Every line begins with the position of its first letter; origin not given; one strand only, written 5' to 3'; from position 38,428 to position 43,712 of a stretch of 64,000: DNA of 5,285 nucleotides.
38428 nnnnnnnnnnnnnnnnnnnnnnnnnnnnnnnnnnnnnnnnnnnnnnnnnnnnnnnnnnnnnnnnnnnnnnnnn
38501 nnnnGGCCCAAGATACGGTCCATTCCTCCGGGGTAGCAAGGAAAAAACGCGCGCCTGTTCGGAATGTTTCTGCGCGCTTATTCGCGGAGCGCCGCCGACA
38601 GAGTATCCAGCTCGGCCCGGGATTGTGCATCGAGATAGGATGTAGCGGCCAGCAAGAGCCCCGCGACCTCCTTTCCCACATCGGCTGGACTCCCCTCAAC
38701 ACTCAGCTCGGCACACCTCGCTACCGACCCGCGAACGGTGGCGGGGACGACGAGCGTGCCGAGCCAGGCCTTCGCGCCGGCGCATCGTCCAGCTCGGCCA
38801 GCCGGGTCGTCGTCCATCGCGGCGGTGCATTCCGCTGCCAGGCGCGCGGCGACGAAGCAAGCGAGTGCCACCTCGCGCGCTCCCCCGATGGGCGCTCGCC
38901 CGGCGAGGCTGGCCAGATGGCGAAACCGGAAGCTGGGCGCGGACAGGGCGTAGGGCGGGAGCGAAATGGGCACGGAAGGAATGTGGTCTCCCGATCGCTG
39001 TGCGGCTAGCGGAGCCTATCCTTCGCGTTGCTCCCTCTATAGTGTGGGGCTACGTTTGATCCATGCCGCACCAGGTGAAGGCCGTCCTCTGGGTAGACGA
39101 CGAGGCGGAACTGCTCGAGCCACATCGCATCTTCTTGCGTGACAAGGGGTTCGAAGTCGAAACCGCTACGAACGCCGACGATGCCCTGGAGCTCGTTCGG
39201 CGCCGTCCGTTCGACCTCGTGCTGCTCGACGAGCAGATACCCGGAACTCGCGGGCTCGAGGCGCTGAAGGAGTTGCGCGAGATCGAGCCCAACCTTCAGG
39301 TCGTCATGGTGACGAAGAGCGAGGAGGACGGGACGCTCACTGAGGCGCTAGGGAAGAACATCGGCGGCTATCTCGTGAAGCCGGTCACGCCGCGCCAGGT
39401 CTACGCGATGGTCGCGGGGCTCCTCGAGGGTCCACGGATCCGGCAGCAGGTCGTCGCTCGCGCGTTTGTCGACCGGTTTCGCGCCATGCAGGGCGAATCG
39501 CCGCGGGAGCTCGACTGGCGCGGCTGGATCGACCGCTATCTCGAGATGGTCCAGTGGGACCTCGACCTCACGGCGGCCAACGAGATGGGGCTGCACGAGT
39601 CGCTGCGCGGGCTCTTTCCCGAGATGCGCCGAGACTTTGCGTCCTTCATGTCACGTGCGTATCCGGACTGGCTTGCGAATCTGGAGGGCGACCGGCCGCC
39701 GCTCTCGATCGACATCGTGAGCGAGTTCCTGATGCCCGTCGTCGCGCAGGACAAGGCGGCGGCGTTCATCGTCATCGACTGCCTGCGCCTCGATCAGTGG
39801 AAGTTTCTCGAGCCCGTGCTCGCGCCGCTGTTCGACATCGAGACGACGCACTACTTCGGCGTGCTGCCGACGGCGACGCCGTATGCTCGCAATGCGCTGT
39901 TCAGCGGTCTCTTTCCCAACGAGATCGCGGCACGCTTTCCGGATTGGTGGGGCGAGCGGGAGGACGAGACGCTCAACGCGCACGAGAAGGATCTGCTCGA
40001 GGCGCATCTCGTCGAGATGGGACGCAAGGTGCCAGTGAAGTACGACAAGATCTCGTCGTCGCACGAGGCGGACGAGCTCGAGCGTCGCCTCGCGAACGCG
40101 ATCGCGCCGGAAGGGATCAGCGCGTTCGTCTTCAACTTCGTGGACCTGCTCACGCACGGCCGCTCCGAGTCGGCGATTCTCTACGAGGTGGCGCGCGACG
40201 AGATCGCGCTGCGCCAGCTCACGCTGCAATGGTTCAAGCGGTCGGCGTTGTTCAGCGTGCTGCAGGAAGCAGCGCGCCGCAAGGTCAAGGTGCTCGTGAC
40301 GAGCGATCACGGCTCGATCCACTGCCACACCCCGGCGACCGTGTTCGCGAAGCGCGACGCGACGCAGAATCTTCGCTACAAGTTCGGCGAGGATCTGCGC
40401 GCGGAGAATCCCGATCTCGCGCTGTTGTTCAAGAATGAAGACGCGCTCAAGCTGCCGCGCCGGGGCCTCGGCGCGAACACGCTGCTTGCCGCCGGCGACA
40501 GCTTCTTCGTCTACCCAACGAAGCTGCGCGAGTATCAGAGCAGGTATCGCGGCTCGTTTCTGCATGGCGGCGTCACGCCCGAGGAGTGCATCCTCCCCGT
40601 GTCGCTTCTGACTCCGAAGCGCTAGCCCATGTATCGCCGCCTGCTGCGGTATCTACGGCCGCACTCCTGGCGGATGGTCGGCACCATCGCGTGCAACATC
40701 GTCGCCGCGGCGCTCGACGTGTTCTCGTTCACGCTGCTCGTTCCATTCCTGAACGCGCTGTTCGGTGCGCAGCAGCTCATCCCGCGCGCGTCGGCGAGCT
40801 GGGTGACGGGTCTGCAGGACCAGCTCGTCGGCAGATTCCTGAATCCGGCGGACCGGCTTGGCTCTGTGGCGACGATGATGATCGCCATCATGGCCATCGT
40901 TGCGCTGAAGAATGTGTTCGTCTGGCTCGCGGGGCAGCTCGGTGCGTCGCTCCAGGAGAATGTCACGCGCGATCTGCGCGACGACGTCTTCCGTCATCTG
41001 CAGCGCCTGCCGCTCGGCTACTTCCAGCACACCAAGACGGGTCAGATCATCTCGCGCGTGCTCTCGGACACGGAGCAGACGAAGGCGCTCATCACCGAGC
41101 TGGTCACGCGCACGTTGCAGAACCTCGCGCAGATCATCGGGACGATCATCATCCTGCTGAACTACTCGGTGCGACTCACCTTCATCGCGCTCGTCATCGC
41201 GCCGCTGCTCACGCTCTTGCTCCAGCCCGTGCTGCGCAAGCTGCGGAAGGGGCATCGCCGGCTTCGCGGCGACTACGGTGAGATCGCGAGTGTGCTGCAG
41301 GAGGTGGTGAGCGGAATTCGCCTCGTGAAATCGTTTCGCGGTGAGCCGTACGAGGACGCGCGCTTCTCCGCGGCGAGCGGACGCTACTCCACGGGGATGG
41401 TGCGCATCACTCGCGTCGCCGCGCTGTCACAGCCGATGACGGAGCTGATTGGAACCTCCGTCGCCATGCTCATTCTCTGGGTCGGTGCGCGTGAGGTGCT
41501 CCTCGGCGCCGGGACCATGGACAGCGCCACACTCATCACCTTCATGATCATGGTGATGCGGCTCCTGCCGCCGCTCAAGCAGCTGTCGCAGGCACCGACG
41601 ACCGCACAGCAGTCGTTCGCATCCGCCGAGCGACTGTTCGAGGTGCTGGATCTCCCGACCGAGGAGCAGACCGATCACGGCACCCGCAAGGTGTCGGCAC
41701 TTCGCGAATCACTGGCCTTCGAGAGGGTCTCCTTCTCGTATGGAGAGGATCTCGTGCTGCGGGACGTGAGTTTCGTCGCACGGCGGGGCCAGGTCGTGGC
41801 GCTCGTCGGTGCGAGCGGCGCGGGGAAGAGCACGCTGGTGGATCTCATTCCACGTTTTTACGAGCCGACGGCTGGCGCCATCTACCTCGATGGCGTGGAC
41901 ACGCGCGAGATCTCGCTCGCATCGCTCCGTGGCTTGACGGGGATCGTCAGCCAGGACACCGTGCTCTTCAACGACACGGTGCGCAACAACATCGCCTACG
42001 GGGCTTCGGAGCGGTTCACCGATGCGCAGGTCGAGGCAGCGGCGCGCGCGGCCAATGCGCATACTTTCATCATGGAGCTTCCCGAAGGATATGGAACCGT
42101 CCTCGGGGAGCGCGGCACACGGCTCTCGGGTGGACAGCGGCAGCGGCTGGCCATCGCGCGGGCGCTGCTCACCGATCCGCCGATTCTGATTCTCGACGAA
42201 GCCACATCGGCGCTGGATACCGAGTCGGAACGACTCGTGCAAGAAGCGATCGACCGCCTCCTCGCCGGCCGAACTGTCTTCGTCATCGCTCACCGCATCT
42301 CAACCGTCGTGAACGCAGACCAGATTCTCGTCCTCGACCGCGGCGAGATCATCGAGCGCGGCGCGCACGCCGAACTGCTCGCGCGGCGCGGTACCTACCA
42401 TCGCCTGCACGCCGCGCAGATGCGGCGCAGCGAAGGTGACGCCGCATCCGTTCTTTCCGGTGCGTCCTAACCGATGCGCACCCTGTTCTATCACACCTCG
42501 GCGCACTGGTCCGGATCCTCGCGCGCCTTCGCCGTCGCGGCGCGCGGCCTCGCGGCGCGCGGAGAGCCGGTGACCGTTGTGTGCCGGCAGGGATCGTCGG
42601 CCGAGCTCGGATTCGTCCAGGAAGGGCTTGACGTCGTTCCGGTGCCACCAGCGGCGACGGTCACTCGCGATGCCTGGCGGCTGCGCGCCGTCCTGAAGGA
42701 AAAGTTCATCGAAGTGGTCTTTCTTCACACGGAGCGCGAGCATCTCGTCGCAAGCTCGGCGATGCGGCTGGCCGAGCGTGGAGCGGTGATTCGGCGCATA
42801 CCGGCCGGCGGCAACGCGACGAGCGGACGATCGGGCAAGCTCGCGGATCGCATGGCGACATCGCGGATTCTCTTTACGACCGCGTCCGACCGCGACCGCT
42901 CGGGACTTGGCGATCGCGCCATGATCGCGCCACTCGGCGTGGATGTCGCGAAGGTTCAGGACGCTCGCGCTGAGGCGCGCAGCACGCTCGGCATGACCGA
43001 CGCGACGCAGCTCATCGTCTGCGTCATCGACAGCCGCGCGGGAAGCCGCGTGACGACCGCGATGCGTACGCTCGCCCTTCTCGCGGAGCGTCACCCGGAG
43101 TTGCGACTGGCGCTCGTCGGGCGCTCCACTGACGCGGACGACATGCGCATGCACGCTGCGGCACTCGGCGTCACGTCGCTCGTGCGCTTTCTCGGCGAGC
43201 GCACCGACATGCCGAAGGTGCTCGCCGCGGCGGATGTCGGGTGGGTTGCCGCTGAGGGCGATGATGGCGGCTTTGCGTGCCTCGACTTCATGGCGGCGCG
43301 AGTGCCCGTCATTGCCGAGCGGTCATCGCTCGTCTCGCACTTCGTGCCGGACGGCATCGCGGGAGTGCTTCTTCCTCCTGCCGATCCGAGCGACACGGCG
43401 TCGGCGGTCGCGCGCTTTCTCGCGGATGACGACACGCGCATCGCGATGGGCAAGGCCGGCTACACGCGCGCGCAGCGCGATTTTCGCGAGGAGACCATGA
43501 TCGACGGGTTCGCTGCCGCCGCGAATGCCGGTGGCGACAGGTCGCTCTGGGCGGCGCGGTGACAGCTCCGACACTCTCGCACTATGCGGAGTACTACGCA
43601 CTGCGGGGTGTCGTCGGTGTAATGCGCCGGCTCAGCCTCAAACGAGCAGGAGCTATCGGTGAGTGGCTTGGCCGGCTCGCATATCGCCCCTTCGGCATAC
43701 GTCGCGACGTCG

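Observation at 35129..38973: DnaB C-terminal-only ATPase co-operonic with a TPR/CsgG-like lipoprotein and an outer-membrane barrel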

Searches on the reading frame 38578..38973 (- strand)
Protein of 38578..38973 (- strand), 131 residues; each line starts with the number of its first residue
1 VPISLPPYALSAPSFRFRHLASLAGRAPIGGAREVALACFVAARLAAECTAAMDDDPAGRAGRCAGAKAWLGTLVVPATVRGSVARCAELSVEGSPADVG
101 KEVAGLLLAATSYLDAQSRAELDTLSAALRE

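Call 3: search_protein_families(library=pfam, proteins=[window:38578-38973:-], max_evalue=0.1)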
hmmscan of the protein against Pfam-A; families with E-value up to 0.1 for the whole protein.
window:38578-38973:- (131 aa): 0 families

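Call 4: search_protein_families(library=ncbifam, proteins=[window:38578-38973:-], max_evalue=0.1)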
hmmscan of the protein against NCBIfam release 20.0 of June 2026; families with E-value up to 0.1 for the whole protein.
window:38578-38973:- (131 aa): 0 families

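Call 14: find_homologous_proteins(query=window:38578-38973:-, max_evalue=0.001)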
Query window:38578-38973:- (131 aa): 482 proteins with E <= 0.001 among 1027 candidates; the best 120 are listed.
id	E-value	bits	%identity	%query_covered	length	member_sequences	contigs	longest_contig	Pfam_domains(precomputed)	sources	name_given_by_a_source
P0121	4.0e-74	265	100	99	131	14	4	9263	-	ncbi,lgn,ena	-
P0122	1.2e-69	250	95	99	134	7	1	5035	-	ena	-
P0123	4.2e-58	213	85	96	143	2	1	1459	-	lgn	-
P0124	8.2e-57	209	78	99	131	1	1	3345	-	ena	-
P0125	3.1e-55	204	78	98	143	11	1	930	-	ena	-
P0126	8.9e-55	202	76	99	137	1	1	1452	-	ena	-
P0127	2.4e-54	201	76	99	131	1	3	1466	-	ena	-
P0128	9.0e-54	199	75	99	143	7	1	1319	-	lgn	-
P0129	3.0e-53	197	74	99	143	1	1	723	-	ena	-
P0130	3.5e-52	194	72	99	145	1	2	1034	-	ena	-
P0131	4.4e-52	193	75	99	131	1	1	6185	-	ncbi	ncbi:MAG: hypothetical protein ABI969_09530 [bacterium]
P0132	1.1e-51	192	74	99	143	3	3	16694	-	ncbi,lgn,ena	-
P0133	1.8e-51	191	75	99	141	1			-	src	-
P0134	3.2e-51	191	72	99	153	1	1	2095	-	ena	-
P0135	2.1e-50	188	73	99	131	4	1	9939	-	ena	-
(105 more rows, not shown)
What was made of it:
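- Checked: It is a real gene: 482 homologues, typically 129-131 aa, all hypothetical (call 14).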

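Call 21: predict_structure(alignment_id=A1)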
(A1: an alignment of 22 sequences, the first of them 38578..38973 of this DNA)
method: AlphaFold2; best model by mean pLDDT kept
length: 131 residues; sequences in the alignment: 22
mean_pLDDT: 81.5   pTM: 0.75
mean pLDDT of the five models: 81.5, 76.4, 76.3, 74.7, 73.3
residues with pLDDT >= 90: 48; 70-90: 62; 50-70: 13; < 50: 8
segments of 3 or more residues with pLDDT < 50: 9-13
pLDDT, mean of each block of 10 residues (from residue 1): 50 63 77 89 85 68 86 89 91 87 94 92 90 78
secondary structure, 60 per line:
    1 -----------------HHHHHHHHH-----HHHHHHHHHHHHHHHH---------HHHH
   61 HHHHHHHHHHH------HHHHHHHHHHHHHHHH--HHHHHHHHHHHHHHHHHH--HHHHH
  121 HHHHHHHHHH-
elements in order: H18-26 H32-47 H57-71 H78-93 H96-113 H116-130
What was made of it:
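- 38578..38973 (-): 131-aa orphan gene ('small131'), first gene of the unit; predicted cytoplasmic six-helix bundle. AlphaFold pLDDT 81.5, six helices (call 21).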

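Call 25: fold_search(model_id=the predicted structure, library=pdb)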
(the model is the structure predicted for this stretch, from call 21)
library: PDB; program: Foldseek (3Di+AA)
matches with E <= 10: 95; with E <= 0.001: 0
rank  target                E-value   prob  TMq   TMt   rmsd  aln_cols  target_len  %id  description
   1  2cj8_B                1.0e+00  0.12  0.24  0.22  12.5       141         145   16  Crystal Structure of a Cell Wall Invertase Inhibitor from Tobacco (pH 9.5) (released 2006-04-03)
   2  2b0h_MODEL_1_A        2.1e+00  0.06  0.21  0.20  13.8       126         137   11  Solution structure of VBS3 fragment of talin (released 2006-01-17)
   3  9ka8_C                2.3e+00  0.10  0.28  0.26  11.3       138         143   17  Structure of the recombinant structure of the subunit of allophycocyanin (APC) and the formate dehydrogenase (FDH) (released 2025-11-05)
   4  3mpi_C                2.4e+00  0.05  0.18  0.09  13.7       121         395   12  Structure of the glutaryl-coenzyme A dehydrogenase glutaryl-CoA complex (released 2010-08-18)
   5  5ze6_A                2.8e+00  0.08  0.22  0.13  12.0       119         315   14  CRYSTAL STRUCTURE OF OCTAPRENYL PYROPHOSPHATE SYNTHASE FROM ESCHERICHIA COLI WITH BPH-981 (released 2019-02-27)
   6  2y3h_A                3.0e+00  0.09  0.25  0.28  14.1       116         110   19  E63Q mutant of Cupriavidus metallidurans CH34 CnrXs (released 2011-03-30)
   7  9ka8_F                3.3e+00  0.08  0.28  0.27  11.2       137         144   15  Structure of the recombinant structure of the subunit of allophycocyanin (APC) and the formate dehydrogenase (FDH) (released 2025-11-05)
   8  3e6y_A                3.4e+00  0.10  0.31  0.21   8.0       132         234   11  Structure of 14-3-3 in complex with the differentiation-inducing agent Cotylenin A (released 2009-03-10)
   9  6twz_B                3.8e+00  0.10  0.31  0.21   8.4       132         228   15  14-3-3 sigma complexed with a phosphorylated 16E6 peptide (released 2020-05-06)
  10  4e2e                  3.8e+00  0.08  0.30  0.20   7.9       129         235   10  Crystal structure of a tyrosine 3-monooxygenase/tryptophan 5-monooxygenase activation protein, gamma polypeptide (YWHAG) (released 2012-03-21)
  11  2f3o_A                3.8e+00  0.06  0.22  0.05  13.4       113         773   12  Crystal Structure of a glycyl radical enzyme from Archaeoglobus fulgidus (released 2006-03-07)
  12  5dbo_D                4.0e+00  0.11  0.29  0.16  10.1       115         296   17  Crystal structure of the tetrameric eIF2B-beta2-delta2 complex from C. thermophilum (released 2015-10-07)
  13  8rrm_A                4.0e+00  0.09  0.31  0.21   8.3       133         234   14  tripartite complex between 14-3-3 sigma, Fusicoccin-A, and a phosphopeptide optimized for a Fusicoccin-mediated stabil (released 2025-02-12)
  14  2cj7                  4.0e+00  0.06  0.24  0.22  13.2       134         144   16  Crystal Structure of a Cell Wall Invertase Inhibitor from Tobacco (pH 9.0) (released 2006-04-03)
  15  9div_G                4.2e+00  0.07  0.24  0.25  15.0       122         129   23  The crystal structure of de novo designed ChuA binding protein C8 (released 2025-05-21)
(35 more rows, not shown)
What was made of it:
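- On DnaB replicative helicase (TIGR00665 / PF00772 + PF03796): The upstream gene has a different fold (calls 21, 25).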

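Call 45: search_protein_families(library=padloc, proteins=[window:38578-38973:-], max_evalue=0.01)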
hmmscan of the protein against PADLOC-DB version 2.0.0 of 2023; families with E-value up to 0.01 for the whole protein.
window:38578-38973:- (131 aa): 0 families

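Call 46: search_protein_families(library=phrogs, proteins=[window:38578-38973:-], max_evalue=0.01)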
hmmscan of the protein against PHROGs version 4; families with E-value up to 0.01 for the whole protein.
window:38578-38973:- (131 aa): 0 families

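Call 77: fold_search(model_id=the predicted structure, library=viral)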
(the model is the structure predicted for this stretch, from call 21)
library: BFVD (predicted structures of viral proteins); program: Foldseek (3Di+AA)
matches with E <= 10: 85; with E <= 0.001: 0
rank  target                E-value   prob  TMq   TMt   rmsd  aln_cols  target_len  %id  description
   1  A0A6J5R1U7            8.8e-01  0.10  0.18  0.19  17.0       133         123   12  Uncharacterized protein [uncultured Caudovirales phage]
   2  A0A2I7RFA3            1.5e+00  0.25  0.38  0.35   9.7       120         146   13  (no name in the UniProt tables at hand)
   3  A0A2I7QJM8            1.6e+00  0.20  0.36  0.31  11.3       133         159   14  (no name in the UniProt tables at hand)
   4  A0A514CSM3            1.7e+00  0.14  0.31  0.16  10.2       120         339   14  Uncharacterized protein [Achromobacter phage Motura]
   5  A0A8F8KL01            2.2e+00  0.08  0.23  0.22  17.1       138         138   13  Uncharacterized protein [Clandestinovirus]
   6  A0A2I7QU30            2.5e+00  0.23  0.42  0.38   8.4       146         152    9  (no name in the UniProt tables at hand)
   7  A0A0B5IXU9            2.6e+00  0.16  0.36  0.32   8.3       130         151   15  Uncharacterized protein [Pandoravirus inopinatum]
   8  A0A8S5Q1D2            2.9e+00  0.15  0.36  0.13   9.1       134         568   16  Response regulator protein [Siphoviridae sp. ctOCb13]
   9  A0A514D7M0            2.9e+00  0.12  0.31  0.22   9.2       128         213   12  Tombusvirus p33 domain-containing protein (Fragment) [Riboviria sp.]
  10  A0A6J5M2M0            3.0e+00  0.07  0.25  0.16  12.0       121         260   13  Uncharacterized protein [uncultured Caudovirales phage]
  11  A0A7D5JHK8            3.0e+00  0.04  0.18  0.05  18.7       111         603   20  Capsid maturation protease [Streptomyces phage Eklok]
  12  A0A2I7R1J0            3.2e+00  0.14  0.38  0.34   9.4       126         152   14  (no name in the UniProt tables at hand)
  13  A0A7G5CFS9            3.2e+00  0.07  0.27  0.20   9.0       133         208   13  Polyprotein (Fragment) [Cassava Torrado-like virus]
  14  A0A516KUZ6            3.5e+00  0.08  0.25  0.15  13.5       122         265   14  MuF-like minor capsid protein [Microbacterium phage FuzzBuster]
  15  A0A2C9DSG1            3.5e+00  0.06  0.25  0.18  19.1       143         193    7  Uncharacterized protein [Western grey kangaroopox virus]
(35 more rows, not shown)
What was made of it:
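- Tried and rejected: Fold searches of the small protein against PDB and BFVD gave nothing below E about 1 (calls 25, 77).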

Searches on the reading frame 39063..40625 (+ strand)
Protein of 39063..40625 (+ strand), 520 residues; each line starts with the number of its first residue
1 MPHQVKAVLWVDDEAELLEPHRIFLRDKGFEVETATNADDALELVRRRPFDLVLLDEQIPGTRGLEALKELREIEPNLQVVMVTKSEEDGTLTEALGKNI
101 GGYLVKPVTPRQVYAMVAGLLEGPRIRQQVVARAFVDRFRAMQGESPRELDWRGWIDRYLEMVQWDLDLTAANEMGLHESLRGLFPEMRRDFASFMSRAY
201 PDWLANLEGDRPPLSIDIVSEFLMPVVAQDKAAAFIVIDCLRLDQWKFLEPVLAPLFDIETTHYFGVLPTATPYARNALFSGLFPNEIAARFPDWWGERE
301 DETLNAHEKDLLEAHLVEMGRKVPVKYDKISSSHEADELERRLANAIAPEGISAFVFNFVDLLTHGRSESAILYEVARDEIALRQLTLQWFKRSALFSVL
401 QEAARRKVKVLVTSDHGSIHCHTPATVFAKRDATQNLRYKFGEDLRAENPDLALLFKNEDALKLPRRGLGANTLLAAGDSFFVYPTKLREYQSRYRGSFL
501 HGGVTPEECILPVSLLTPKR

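Call 3: search_protein_families(library=pfam, proteins=[window:39063-40625:+], max_evalue=0.1)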
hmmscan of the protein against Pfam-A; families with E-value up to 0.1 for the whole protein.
window:39063-40625:+ (520 aa): 2 families
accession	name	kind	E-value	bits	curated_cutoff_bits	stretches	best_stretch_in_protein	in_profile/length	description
PF00072.30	Response_reg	-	3.8e-24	85.4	30.2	1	8-117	1-110/111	Response regulator receiver domain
PF08665.17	PglZ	-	2.1e-18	67.4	25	1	233-424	3-178/179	PglZ domain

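Call 4: search_protein_families(library=ncbifam, proteins=[window:39063-40625:+], max_evalue=0.1)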
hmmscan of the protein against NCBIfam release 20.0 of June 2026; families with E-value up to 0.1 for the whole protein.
window:39063-40625:+ (520 aa): 101 families (the best 25 are shown)
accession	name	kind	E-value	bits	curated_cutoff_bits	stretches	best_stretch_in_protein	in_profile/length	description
NF052313.1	T9SS_RR_PorX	equivalog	1.5e-157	525.5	300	1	7-519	2-513/513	T9SS response regulator signal transducer PorX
NF033449.0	BREX_PglZ_3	exception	5.4e-23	81.1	250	1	144-513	297-638/642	BREX-3 system phosphatase PglZ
NF007005.1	PRK09468.1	equivalog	3.5e-16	59.4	331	1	5-121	3-119/237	osmolarity response regulator transcription factor OmpR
TIGR02154.1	PhoB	equivalog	9.9e-15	54.5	296.2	1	6-122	3-121/226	phosphate regulon transcriptional regulator PhoB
NF008296.0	PRK11083.1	equivalog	1.5e-14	53.9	273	1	5-134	3-131/228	two-component system response regulator CreB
NF053512.1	nitric_RR_NosR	exception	1.9e-14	53.6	400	1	8-128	1-122/422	response regulator c-di-GMP phosphodiesterase, NosR family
NF007982.1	PRK10710.1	equivalog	1.9e-13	50.5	380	1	4-129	6-130/235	envelope stress response regulator BaeR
NF008469.0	PRK11361.1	equivalog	4e-13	48.9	714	1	5-128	4-127/461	acetoacetate metabolism transcriptional regulator AtoC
NF051870.1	NAssimRespRegNtrX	equivalog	4.5e-13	48.9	600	1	7-158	3-157/452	nitrogen assimilation response regulator NtrX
NF040689.1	MtrAB_MtrA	equivalog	5.1e-13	48.9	300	1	8-119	1-111/219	MtrAB system response regulator MtrA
NF033117.2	vanR_ACDEGLN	exception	5.7e-13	49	350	1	8-119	1-111/226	VanR-ABDEGLN family response regulator transcription factor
NF047793.1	ResRegPgtA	equivalog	1.3e-12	47.3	650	1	4-133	4-130/414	two-component system response regulator PgtA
NF007935.0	PRK10651.1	equivalog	2.1e-12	46.7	250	1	32-123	35-126/216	two-component system response regulator NarL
NF040534.1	resp_reg_YycF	equivalog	2.2e-12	46.8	340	1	7-119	2-113/231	response regulator YycF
NF053854.1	RespRegPhoBBctds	equivalog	8.7e-12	44.9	270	1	8-123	1-117/225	two-component system response regulator PhoB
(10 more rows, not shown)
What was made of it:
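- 39063..40625 (+): Divergently transcribed PorX-type response regulator (receiver + PglZ), followed by an ABC exporter at 40629-42470. NCBIfam T9SS_RR_PorX 1.5e-157, 525 bits against a 300 cut-off (call 4).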

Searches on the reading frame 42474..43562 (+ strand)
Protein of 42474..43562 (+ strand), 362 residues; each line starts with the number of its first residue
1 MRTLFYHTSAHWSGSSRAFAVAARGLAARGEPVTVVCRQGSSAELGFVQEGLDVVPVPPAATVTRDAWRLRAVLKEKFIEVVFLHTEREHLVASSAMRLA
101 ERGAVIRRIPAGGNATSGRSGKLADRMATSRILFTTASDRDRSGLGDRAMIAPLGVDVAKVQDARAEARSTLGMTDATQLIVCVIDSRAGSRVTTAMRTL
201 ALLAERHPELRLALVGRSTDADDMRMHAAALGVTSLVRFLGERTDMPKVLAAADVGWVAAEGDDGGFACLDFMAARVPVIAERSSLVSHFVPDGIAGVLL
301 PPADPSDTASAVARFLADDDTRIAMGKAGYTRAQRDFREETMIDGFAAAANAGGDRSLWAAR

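Call 67: search_protein_families(library=pfam, proteins=[window:42474-43562:+], max_evalue=0.00001)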
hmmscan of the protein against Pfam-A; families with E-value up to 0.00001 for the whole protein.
window:42474-43562:+ (362 aa): 3 families
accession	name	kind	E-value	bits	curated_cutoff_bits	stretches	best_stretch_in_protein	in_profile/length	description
PF00534.26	Glycos_transf_1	-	3.1e-17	63.1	26.4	1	193-331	30-171/172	Glycosyl transferases group 1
PF13692.12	Glyco_trans_1_4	-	1.2e-16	61.7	27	1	193-318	17-142/142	Glycosyl transferases group 1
PF13579.12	Glyco_trans_4_4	-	3.1e-06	28.1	29.7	1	14-101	2-90/158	Glycosyl transferase 4-like domain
